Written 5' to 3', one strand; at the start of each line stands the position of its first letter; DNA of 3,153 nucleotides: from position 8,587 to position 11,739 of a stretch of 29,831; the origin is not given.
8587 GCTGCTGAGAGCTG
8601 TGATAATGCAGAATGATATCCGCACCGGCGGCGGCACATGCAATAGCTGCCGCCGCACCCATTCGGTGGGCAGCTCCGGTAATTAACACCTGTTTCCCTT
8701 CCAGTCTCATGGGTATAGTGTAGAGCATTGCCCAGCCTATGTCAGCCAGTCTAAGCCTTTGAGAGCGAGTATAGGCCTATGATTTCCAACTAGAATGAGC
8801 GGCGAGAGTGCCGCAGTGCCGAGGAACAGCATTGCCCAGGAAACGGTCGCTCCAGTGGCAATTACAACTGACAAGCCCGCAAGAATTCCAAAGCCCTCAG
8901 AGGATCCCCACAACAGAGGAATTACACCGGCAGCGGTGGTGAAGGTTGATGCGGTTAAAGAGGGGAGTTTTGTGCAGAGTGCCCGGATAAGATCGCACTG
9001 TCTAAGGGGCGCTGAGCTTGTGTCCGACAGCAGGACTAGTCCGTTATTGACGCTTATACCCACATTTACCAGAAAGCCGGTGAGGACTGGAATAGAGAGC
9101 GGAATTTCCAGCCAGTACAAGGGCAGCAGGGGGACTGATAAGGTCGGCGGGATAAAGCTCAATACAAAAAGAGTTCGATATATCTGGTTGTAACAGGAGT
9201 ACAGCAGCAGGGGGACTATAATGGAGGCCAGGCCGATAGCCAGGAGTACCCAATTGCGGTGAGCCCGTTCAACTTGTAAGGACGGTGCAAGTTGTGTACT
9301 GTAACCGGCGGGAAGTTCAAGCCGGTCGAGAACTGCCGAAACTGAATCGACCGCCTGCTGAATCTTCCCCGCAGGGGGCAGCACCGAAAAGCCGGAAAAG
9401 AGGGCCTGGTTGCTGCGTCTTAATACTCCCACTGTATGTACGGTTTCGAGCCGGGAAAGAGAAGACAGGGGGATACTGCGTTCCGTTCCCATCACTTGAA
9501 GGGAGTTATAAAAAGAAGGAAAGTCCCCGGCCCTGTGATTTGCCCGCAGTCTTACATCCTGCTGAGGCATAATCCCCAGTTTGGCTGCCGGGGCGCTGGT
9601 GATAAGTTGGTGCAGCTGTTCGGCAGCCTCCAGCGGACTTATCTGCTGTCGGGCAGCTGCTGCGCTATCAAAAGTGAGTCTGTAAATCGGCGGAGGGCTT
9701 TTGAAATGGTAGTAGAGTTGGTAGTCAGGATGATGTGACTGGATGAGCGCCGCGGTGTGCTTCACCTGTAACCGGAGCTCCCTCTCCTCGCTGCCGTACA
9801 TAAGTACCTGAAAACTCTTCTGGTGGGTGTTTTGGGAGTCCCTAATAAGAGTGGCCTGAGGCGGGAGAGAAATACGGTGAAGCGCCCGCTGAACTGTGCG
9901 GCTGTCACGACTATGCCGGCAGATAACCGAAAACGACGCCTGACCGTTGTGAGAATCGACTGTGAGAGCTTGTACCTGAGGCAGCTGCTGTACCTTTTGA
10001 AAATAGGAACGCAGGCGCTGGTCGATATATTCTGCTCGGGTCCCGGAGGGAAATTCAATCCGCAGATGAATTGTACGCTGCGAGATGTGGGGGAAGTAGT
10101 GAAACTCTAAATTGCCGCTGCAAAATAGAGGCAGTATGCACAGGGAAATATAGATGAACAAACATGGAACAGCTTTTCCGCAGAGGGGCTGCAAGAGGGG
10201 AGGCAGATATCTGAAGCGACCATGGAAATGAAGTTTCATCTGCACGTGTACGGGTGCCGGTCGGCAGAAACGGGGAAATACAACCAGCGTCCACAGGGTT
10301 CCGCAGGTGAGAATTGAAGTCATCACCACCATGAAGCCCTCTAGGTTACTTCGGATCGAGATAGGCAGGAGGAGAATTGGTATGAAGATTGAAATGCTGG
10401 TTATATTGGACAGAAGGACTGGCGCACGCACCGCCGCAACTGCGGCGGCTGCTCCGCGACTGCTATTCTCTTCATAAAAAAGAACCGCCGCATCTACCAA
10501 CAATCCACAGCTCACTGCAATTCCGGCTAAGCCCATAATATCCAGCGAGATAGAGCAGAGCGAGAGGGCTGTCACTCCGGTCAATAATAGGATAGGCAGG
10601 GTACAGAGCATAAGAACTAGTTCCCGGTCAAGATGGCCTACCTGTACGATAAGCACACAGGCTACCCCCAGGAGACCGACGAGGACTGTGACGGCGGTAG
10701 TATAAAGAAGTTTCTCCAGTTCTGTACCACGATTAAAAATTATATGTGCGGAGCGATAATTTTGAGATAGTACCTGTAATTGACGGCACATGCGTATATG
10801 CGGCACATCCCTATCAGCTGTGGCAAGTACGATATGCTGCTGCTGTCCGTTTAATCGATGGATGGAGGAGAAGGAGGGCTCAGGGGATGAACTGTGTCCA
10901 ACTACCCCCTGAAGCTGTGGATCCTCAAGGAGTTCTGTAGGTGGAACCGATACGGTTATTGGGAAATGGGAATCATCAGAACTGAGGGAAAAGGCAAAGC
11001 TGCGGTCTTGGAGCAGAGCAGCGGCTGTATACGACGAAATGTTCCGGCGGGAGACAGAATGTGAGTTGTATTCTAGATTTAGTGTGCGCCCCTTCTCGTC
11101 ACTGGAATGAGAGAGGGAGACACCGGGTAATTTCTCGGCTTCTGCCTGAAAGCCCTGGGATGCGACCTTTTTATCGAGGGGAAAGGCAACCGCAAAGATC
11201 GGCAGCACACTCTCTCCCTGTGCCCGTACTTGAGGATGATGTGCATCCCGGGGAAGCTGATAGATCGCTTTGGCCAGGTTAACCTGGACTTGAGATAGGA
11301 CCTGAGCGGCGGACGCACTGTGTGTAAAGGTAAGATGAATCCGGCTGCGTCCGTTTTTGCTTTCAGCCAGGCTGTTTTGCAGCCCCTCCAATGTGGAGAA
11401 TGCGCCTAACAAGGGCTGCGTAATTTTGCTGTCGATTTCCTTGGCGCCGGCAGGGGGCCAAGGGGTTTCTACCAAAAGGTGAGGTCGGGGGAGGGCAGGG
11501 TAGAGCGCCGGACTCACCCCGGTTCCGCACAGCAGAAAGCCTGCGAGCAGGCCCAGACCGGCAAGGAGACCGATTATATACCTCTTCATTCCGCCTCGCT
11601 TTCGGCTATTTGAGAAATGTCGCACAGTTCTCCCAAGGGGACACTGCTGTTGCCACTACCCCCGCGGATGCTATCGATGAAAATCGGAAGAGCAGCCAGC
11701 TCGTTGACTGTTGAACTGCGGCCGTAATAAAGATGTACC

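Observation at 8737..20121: Atypical tripartite efflux operon: TPR lipoprotein, TolC, long coiled-coil MFP, two Ig-like lipoproteins, half-RND, full RND and SDR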

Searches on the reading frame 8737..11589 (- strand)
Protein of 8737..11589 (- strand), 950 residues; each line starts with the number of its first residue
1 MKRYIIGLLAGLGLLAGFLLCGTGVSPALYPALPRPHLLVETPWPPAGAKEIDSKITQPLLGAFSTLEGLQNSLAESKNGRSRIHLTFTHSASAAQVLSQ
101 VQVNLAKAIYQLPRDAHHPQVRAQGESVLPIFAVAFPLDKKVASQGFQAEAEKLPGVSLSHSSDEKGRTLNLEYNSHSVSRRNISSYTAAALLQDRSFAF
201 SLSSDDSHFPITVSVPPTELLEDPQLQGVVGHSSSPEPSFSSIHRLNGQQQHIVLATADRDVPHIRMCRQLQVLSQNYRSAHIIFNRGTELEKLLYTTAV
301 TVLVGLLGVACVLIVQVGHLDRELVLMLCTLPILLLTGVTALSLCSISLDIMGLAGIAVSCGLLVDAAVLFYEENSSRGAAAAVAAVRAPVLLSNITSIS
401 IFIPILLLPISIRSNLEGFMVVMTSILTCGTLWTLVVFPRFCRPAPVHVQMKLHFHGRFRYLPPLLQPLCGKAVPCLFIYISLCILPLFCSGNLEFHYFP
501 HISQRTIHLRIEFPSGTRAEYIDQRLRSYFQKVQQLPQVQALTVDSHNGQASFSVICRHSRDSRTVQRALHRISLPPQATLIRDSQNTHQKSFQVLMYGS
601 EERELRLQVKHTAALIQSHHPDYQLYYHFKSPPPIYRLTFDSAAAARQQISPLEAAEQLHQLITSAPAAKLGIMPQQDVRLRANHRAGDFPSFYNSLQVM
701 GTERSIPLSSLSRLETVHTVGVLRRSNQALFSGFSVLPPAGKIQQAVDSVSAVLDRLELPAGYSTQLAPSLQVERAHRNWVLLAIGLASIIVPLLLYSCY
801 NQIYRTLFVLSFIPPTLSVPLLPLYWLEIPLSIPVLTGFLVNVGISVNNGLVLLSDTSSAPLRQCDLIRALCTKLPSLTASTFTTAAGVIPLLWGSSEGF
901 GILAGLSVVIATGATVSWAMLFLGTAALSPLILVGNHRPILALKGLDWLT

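Call 4: search_protein_families(library=pfam, max_evalue=0.01, proteins=[window:8737-11589:-])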
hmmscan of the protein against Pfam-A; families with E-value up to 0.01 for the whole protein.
window:8737-11589:- (950 aa): 2 families
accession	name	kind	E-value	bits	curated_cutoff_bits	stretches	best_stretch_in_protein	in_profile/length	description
PF00873.25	ACR_tran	-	8.5e-51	173.2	28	3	554-920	635-1008/1021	AcrB/AcrD/AcrF family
PF10280.14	Med11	-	0.0076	17.1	26.9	0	51-153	9-112/120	Mediator complex protein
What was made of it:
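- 8737..11589 (-): RND2: full 12-TM RND permease (950 aa) of a very divergent subfamily. TM4 has a single Asp (D366), TM10 has Asn (N848) where AcrB has K940, and K874 aligns with R971. ACR_tran 173 bits (call 4).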

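Call 5: search_protein_families(library=ncbifam, max_evalue=0.01, proteins=[window:8737-11589:-])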
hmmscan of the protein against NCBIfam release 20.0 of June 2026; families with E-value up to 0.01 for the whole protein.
window:8737-11589:- (950 aa): 12 families
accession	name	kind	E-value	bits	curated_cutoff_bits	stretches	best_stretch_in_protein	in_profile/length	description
NF033617.1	RND_permease_2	subfamily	6e-36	123.8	1250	2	286-917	320-992/1009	multidrug efflux RND transporter permease subunit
TIGR00914.1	2A0601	subfamily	3.7e-25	87.9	701.45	3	701-917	799-1020/1051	CusA/CzcA family heavy metal efflux RND transporter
NF000282.2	RND_permease_1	subfamily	4.4e-19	67.9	1250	3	28-124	32-129/1029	multidrug efflux RND transporter permease subunit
TIGR00915.1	2A0602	subfamily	1.4e-11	43.1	940.35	2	29-128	34-134/1050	efflux RND transporter permease subunit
NF007905.0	PRK10614.1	equivalog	2.8e-10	38.5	1774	1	694-921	763-997/1025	multidrug efflux RND transporter permease subunit MdtC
NF007133.0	PRK09579.1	equivalog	1.7e-09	35.9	1763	1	688-917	754-987/1017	multidrug efflux RND transporter permease subunit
NF007842.1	PRK10555.1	equivalog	8.3e-08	30.5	1854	1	28-136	33-142/1036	multidrug efflux RND transporter permease AcrD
NF007798.0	PRK10503.1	equivalog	7.4e-07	27.1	1584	2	28-124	44-140/1040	MdtB/MuxB family multidrug efflux RND transporter permease subunit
NF011706.2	PRK15127.1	equivalog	0.00018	19.5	2150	0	24-121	29-127/1049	multidrug efflux RND transporter permease subunit AcrB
TIGR00921.1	2A067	subfamily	0.00041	18.5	351.9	1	747-851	153-264/733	hydrophobe/amphiphile efflux-3 (HAE3) family transporter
NF006218.0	PRK08343.1-4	subfamily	0.0034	16.3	383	0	294-434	238-377/392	preprotein translocase subunit SecD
NF009583.0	PRK13024.1-3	subfamily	0.0036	15.4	721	1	298-378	281-361/755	protein translocase subunit SecDF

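Call 15: find_homologous_proteins(query=window:8737-11589:-, max_evalue=1e-10)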
Query window:8737-11589:- (950 aa): 28 proteins with E <= 1e-10 among 8000 candidates.
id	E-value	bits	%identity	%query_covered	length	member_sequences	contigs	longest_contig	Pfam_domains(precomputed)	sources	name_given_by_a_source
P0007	0.0e+0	2107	100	100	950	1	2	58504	PF00873.26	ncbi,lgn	ncbi:MAG: efflux RND transporter permease subunit [Spirochaetia bacterium]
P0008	0.0e+0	1701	80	100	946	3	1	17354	PF00873.26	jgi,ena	-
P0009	0.0e+0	1642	79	99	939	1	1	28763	PF00873.26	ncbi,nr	ncbi:MAG: efflux RND transporter permease subunit [Spirochaetaceae bacterium]|nr:efflux RND transpor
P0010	0.0e+0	1452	81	84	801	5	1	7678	PF00873.26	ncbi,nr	ncbi:MAG TPA: efflux RND transporter permease subunit, partial [Clostridia bacterium]|nr:efflux RND 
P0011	0.0e+0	1161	78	71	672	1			PF00873.26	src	-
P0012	9.7e-291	985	51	96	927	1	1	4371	PF00873.26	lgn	-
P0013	2.3e-290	984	51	96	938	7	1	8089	PF00873.26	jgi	-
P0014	5.5e-261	887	48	99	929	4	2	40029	PF00873.26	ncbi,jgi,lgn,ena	jgi:hydrophobic/amphiphilic exporter-1 (mainly G- bacteria), HAE1 family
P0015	1.5e-256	872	47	98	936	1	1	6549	PF00873.26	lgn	-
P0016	1.3e-241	823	46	95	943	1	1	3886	PF00873.26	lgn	-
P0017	6.1e-21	93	21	93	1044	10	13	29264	PF03176.22,PF02355.23,PF00873.26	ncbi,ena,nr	ncbi:MAG: efflux RND transporter permease subunit [Burkholderiales bacterium]|nr:efflux RND transpor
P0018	2.9e-17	80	21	62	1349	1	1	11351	PF03176.22,PF00873.26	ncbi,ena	-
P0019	2.9e-17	80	21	92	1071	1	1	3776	PF00873.26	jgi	jgi:hydrophobe/amphiphile efflux-1 (HAE1) family protein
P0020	1.4e-16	78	21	90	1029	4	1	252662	PF03176.22,PF02355.23,PF00873.26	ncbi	ncbi:efflux RND transporter permease subunit [Amycolatopsis lurida]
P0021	1.5e-16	78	21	62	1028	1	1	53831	PF00873.26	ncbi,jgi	ncbi:MAG TPA: CusA/CzcA family heavy metal efflux RND transporter [Syntrophorhabdaceae bacterium]|jg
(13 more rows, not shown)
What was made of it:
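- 8737..11589 (-): Identity drops from 46% to 21% outside the clade (call 15).
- Closest known: AcrAB-TolC / MexAB-OprM. Different: RND2 is about 21% identical to the nearest canonical RNDs (call 15).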

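Call 16: find_encoding_contigs(protein=P0014, flank=10000, max_places=3)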
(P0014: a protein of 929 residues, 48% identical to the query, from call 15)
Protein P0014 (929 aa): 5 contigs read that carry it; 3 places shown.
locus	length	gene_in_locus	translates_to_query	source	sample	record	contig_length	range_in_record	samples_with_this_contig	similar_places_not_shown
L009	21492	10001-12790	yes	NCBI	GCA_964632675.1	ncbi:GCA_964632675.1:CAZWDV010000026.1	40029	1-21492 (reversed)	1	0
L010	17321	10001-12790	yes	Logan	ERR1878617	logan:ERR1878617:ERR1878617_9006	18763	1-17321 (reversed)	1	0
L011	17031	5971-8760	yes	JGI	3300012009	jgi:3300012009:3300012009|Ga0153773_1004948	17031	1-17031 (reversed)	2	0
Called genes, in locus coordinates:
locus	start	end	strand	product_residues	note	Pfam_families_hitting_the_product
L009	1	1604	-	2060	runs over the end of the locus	-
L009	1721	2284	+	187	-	PF13428:TPR_14 (faint), PF13432:TPR_16 (faint), PF12895:ANAPC3 (faint), PF14559:TPR_19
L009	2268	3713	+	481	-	PF02321:OEP (weak)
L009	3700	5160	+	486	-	PF25919:BSH_CusB (faint), PF25917:BSH_RND (weak), PF25989:YknX_C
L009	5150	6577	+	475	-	PF13205:Big_5 (faint), PF17964:Big_10 (faint)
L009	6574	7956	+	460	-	PF13205:Big_5 (weak)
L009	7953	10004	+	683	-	PF00873:ACR_tran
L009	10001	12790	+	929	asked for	PF00873:ACR_tran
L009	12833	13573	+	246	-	PF00106:adh_short, PF08659:KR (weak), PF13561:adh_short_C2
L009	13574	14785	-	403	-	-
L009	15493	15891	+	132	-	PF00392:GntR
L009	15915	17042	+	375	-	PF01145:Band_7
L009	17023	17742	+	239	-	PF00005:ABC_tran, PF02463:SMC_N (weak), PF13304:AAA_21 (faint)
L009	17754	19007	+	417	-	PF12704:MacB_PCD, PF02687:FtsX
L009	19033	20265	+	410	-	PF12704:MacB_PCD, PF02687:FtsX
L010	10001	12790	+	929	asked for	PF00873:ACR_tran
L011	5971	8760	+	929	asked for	PF00873:ACR_tran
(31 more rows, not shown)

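Call 17: find_encoding_contigs(protein=P0013, flank=10000, max_places=2)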
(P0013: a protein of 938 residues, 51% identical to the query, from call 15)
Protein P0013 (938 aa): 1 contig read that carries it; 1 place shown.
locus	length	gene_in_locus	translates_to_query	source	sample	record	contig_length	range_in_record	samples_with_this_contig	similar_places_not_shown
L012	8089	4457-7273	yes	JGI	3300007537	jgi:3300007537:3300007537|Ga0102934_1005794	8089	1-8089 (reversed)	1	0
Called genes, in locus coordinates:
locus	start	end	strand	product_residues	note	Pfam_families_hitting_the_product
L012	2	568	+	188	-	?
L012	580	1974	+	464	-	PF13205:Big_5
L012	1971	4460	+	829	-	-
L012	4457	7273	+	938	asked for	PF00873:ACR_tran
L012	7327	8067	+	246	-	PF00106:adh_short, PF08659:KR (weak), PF23441:SDR (faint), PF13561:adh_short_C2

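Call 19: find_related_loci(query=A1, collection=genome_contigs, flank=10000)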
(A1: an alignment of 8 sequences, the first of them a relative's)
Query A1 (950 aa) in genome_contigs; peptide patterns used: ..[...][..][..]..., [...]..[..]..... (x = any residue, [..] = any of these).
214 stretches matched a pattern; 4 encode a relative of the query (tblastn E <= 1e-3); 4 distinct loci.
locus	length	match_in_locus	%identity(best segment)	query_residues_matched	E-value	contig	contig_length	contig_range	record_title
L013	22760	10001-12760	51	14-929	0e+0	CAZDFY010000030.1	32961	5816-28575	MAG TPA_asm: uncultured Sediminispirochaeta sp. isolate binchicken_co218_94 genome assembly, contig: NODE_987_length_329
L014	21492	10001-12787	48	1-936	0e+0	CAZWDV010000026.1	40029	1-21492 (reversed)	MAG TPA_asm: uncultured Sediminispirochaeta sp. isolate binchicken_co8_71 genome assembly, contig: NODE_1053_length_4002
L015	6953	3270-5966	46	24-929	0e+0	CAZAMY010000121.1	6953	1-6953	MAG TPA_asm: uncultured Sediminispirochaeta sp. isolate binchicken_co13_30 genome assembly, contig: NODE_18232_length_69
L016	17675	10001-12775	46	1-929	0e+0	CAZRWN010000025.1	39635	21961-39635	MAG TPA_asm: uncultured Sediminispirochaeta sp. isolate SRP252850_co1_385 genome assembly, contig: NODE_1552_length_3963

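Call 21: search_solved_structures(query=window:8737-11589:-, max_evalue=0.001, show_alignments=1)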
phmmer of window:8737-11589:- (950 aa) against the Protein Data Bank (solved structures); distinct sequences matched with E-value up to 0.001: 24.
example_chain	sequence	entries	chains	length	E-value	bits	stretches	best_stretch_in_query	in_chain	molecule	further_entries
4mt1_A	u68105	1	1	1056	1.5e-09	39.9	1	292-545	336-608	Drug efflux protein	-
4dop_A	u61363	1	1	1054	2.1e-09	39.4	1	746-928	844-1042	Cation efflux system protein CusA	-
3t51_A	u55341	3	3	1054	2.1e-09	39.4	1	746-928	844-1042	Cation efflux system protein CusA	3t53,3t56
3ne5_A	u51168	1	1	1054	2.1e-09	39.4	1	746-928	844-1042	Cation efflux system protein cusA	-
3k07_A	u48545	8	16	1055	2.1e-09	39.4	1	746-928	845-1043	Cation efflux system protein cusA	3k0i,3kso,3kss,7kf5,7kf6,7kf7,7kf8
4dnr_A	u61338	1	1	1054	2.2e-09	39.3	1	746-928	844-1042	Cation efflux system protein CusA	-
6vkt_A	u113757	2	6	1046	3.8e-09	38.5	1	292-545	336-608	Efflux pump membrane transporter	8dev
6vks_A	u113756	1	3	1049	3.9e-09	38.5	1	292-545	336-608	Efflux pump membrane transporter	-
8deu_A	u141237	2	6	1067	4.2e-09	38.4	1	292-545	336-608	Efflux pump membrane transporter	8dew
4k0e_A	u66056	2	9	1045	2.7e-08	35.7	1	211-543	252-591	Heavy metal cation tricomponent efflux pump ZneA(CzcA-like)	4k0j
4dnt_A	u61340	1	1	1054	3.3e-08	35.4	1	746-928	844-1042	Cation efflux system protein CusA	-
9lyq_B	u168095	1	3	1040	2.1e-06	29.5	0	14-188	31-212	Multidrug resistance protein MdtB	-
9j3d_J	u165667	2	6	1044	3.9e-05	25.3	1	304-520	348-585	Efflux pump membrane transporter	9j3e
7m4p_A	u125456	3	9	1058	5.8e-05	24.7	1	10-137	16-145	Efflux pump membrane transporter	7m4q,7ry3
7wls_A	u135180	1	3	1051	6.1e-05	24.6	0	300-459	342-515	Efflux pump membrane transporter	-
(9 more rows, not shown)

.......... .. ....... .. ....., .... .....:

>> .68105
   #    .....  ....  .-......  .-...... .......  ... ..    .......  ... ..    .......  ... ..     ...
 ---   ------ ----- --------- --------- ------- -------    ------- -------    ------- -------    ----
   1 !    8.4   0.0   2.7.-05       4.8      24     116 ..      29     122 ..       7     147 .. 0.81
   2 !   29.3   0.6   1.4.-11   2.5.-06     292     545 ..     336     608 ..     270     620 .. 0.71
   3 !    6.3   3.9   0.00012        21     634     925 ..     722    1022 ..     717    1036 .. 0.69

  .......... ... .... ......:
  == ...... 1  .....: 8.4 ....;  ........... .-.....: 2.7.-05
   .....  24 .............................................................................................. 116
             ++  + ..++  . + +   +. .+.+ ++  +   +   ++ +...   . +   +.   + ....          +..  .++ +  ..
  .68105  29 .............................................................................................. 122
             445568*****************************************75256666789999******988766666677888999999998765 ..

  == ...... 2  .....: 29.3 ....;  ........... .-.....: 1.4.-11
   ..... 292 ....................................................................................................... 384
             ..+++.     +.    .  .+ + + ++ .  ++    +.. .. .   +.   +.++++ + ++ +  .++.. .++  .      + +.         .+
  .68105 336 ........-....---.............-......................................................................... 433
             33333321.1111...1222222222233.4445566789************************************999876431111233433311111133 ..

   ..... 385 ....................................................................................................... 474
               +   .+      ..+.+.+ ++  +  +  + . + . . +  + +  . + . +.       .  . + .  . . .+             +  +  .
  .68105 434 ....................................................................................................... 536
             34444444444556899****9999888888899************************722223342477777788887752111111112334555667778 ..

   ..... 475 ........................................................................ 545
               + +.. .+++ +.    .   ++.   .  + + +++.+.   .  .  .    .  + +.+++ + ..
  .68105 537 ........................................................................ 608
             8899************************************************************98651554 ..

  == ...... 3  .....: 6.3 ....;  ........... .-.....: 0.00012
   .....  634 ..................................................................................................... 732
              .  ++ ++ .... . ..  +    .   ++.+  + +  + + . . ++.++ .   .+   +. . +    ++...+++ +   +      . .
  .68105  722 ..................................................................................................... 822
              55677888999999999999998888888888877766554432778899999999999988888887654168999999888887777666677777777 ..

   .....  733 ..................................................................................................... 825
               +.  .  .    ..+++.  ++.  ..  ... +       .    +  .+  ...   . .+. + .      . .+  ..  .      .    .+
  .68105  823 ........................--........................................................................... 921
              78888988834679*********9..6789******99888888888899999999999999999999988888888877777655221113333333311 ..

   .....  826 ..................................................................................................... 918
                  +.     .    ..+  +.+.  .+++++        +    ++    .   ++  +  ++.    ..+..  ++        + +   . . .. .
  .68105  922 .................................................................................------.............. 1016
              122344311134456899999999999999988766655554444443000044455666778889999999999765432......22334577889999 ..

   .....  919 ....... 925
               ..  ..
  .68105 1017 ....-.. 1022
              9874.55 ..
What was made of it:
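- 8737..11589 (-): Alignment to MtrD 4mt1 (call 21).
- On HAE1 multidrug RND subfamily (AcrB/MexB-like): The D408 position is Ala367, the K940 position is Asn848 and the R971 position is Lys874 (call 21).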
